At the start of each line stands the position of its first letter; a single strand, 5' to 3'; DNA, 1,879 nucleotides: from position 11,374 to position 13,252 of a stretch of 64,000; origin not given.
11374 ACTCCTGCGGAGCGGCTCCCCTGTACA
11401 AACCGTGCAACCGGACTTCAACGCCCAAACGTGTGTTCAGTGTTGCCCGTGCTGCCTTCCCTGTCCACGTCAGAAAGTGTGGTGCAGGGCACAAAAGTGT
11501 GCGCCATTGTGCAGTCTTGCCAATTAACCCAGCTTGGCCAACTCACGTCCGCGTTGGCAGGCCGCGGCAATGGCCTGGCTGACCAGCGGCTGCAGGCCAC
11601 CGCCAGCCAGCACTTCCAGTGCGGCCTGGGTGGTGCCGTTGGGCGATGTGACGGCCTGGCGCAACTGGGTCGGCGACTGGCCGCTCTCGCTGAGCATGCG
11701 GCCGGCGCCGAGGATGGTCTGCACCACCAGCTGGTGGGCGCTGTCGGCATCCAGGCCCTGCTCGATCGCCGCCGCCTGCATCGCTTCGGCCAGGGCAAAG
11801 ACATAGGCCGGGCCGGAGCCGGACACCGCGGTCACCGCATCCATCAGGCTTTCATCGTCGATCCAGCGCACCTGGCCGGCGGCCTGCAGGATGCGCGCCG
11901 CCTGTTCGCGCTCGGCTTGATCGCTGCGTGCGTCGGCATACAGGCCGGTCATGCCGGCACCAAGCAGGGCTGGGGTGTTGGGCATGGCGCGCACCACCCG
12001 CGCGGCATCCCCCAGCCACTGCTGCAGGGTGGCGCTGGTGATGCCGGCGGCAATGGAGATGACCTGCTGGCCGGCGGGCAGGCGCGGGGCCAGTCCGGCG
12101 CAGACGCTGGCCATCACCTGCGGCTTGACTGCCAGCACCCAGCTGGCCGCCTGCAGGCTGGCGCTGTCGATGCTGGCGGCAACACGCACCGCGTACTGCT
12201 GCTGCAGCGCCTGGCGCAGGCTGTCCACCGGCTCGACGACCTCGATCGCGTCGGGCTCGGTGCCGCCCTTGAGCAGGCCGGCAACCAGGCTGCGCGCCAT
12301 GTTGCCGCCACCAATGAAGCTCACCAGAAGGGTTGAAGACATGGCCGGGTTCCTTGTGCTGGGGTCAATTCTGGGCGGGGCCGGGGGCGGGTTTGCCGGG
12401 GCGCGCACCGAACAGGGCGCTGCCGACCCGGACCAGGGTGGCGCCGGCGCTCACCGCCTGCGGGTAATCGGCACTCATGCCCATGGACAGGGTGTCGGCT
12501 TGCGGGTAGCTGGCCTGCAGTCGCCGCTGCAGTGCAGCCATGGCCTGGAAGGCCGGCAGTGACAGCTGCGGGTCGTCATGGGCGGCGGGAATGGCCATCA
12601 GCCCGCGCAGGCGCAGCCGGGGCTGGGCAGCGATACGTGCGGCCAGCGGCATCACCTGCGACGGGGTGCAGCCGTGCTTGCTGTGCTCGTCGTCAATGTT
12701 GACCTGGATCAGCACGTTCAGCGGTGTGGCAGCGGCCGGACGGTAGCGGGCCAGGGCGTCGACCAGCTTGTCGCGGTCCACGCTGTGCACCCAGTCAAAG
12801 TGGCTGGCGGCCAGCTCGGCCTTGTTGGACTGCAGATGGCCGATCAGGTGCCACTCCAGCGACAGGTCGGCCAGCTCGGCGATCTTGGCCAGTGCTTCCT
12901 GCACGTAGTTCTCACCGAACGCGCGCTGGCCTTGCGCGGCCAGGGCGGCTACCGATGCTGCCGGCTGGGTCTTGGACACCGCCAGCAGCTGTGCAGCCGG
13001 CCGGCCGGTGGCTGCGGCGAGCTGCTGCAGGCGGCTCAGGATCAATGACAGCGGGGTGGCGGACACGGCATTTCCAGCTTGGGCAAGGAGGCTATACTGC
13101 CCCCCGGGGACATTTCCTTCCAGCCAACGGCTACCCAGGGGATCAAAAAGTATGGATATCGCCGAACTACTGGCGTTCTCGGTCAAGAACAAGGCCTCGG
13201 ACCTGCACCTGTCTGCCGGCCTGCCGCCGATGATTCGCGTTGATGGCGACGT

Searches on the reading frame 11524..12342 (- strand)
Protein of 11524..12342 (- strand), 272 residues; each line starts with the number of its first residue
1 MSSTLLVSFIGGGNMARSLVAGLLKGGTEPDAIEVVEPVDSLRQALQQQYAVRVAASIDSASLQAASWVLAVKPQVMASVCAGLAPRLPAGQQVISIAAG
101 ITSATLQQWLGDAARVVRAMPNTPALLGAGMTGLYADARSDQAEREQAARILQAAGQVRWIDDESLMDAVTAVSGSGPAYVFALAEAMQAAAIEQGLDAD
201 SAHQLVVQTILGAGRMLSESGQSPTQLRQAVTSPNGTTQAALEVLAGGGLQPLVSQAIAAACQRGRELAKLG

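Call 81: search_protein_families(library=pfam, proteins=[window:11524-12342:-], max_evalue=0.001)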
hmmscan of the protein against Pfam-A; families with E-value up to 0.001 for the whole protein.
window:11524-12342:- (272 aa): 2 families
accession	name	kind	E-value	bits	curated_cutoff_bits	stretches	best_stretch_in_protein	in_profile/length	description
PF14748.11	P5CR_dimer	-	1e-36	125.8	25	1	164-268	1-105/105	Pyrroline-5-carboxylate reductase dimerisation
PF03807.23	F420_oxidored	-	5.7e-14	52.9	21.6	1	7-100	2-94/94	NADP oxidoreductase coenzyme F420-dependent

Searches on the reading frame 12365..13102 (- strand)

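Call 81: search_protein_families(library=pfam, proteins=[window:12365-13102:-], max_evalue=0.001)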
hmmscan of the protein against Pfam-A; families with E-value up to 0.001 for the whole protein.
window:12365-13102:- (245 aa): 1 family
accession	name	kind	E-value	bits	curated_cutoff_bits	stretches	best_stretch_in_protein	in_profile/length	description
PF01168.26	Ala_racemase_N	-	5.7e-29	101.8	24.1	1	22-235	7-220/220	Alanine racemase, N-terminal domain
